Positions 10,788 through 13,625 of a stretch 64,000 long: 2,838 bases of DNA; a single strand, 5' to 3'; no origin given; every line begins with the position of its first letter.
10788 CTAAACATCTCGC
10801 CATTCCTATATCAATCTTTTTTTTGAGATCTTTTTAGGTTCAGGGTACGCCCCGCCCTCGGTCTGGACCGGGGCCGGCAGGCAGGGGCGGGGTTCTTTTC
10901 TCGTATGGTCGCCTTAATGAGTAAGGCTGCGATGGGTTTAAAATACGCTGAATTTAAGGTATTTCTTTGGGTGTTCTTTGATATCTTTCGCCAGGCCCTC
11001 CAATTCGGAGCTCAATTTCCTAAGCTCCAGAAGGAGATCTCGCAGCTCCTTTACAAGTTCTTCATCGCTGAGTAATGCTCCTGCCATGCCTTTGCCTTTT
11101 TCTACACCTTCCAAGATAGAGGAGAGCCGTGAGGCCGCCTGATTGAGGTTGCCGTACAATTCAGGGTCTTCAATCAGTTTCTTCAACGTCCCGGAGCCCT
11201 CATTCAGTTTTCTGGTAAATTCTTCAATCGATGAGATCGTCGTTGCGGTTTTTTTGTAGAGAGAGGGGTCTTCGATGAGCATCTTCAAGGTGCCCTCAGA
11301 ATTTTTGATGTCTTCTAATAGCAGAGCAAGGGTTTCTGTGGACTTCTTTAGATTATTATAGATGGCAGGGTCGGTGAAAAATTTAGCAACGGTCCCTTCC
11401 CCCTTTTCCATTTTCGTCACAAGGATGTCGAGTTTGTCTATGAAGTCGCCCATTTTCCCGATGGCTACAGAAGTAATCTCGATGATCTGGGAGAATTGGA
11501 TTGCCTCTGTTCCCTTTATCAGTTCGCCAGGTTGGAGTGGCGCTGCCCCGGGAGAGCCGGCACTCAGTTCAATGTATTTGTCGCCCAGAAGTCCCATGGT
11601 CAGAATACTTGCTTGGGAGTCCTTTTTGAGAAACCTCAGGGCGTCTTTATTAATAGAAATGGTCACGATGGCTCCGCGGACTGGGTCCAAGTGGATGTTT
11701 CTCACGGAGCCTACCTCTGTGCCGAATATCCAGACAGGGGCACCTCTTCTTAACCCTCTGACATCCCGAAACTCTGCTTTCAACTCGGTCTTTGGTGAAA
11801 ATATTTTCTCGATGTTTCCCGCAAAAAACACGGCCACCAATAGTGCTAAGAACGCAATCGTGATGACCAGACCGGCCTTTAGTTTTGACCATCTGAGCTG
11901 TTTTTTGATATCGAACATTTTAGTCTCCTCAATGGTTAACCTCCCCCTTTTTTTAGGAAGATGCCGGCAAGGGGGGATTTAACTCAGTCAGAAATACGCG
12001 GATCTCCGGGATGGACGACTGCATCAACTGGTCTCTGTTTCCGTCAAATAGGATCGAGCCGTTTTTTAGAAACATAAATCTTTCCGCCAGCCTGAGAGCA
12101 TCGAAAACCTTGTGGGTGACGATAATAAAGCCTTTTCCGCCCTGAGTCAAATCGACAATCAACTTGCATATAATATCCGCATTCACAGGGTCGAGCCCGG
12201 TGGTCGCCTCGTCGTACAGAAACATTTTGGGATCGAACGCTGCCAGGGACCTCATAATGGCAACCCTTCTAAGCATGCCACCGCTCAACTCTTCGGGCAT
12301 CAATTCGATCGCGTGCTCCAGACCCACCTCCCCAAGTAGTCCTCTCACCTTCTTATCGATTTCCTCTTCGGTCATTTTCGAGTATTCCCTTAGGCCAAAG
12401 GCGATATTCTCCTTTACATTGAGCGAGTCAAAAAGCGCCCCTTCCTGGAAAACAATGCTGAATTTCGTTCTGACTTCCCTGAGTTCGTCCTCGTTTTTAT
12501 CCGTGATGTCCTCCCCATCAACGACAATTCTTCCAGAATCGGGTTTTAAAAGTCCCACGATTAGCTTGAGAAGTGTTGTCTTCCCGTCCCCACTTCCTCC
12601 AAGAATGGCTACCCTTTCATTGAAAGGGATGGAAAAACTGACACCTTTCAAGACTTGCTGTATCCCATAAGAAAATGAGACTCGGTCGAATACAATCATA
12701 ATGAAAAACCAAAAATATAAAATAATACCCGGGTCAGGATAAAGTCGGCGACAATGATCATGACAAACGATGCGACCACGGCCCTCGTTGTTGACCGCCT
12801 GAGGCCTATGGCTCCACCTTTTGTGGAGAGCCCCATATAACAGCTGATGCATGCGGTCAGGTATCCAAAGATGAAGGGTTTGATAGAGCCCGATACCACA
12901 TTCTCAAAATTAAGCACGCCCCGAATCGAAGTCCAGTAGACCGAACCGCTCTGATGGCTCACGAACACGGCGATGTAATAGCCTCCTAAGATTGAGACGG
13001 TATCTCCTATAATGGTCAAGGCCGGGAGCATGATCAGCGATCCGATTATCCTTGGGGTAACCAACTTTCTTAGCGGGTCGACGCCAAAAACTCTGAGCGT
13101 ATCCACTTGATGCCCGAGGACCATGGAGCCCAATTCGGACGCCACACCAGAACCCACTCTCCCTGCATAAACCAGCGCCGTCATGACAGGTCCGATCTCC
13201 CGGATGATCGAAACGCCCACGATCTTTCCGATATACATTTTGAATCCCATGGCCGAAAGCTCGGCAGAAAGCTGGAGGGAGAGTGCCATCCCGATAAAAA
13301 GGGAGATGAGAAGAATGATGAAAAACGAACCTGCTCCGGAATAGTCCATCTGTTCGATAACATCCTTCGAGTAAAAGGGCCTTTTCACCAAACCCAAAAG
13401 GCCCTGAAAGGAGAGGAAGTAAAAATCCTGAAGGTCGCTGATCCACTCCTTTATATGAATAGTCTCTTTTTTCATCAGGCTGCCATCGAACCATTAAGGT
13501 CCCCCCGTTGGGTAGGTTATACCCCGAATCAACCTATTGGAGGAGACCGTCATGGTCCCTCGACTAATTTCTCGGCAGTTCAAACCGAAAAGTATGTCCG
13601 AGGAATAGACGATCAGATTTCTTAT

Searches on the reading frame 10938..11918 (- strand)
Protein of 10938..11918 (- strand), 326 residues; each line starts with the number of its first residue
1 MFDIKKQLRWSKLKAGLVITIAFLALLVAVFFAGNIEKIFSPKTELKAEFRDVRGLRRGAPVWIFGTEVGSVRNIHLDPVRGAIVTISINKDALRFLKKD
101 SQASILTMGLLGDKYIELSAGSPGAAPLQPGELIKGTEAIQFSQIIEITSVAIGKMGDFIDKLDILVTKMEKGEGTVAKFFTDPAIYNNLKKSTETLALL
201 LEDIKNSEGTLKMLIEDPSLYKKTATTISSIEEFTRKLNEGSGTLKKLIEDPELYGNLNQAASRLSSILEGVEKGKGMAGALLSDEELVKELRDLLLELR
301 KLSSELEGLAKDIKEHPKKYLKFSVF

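Call 9: search_protein_families(library=pfam, proteins=[window:10938-11918:-], max_evalue=0.001)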
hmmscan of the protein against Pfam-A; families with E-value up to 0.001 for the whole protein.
window:10938-11918:- (326 aa): 1 family
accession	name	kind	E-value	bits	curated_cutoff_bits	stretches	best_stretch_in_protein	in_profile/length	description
PF02470.25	MlaD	-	1.8e-18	67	25.1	1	43-121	2-81/81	MlaD protein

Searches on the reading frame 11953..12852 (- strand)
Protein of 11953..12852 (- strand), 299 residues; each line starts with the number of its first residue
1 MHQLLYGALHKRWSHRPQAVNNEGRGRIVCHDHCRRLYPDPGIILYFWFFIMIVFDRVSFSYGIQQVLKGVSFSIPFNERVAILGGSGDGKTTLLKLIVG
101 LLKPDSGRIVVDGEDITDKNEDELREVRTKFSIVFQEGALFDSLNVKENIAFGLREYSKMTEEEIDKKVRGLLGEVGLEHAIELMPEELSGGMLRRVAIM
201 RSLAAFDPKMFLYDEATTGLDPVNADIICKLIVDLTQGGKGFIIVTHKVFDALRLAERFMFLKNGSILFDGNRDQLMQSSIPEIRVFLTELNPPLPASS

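Call 9: search_protein_families(library=pfam, proteins=[window:11953-12852:-], max_evalue=0.001)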
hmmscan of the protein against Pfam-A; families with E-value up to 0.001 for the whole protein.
window:11953-12852:- (299 aa): 3 families
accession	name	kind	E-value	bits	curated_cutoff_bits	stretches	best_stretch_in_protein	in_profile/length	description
PF00005.33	ABC_tran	-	5.9e-31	108.3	25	1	68-218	1-137/137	ABC transporter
PF02463.25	SMC_N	-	0.00024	21.1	40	1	73-248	18-198/220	RecF/RecN/SMC N terminal domain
PF13304.12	AAA_21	-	0.0006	20.4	27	0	161-247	220-298/304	AAA domain, putative AbiEii toxin, Type IV TA system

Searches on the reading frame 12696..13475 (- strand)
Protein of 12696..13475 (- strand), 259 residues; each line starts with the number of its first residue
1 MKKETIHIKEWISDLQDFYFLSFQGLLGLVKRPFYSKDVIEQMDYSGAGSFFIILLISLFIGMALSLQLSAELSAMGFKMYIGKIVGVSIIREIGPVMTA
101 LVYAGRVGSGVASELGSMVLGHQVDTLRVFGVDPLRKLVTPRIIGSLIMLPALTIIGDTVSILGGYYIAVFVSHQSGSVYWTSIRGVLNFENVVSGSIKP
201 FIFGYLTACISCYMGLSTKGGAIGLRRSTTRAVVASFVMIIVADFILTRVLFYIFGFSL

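Call 9: search_protein_families(library=pfam, proteins=[window:12696-13475:-], max_evalue=0.001)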
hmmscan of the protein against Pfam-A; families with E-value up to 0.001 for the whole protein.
window:12696-13475:- (259 aa): 1 family
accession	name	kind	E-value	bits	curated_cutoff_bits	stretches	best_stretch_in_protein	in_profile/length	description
PF02405.21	MlaE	-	2.1e-69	233.8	22.5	1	40-249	2-211/212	Permease MlaE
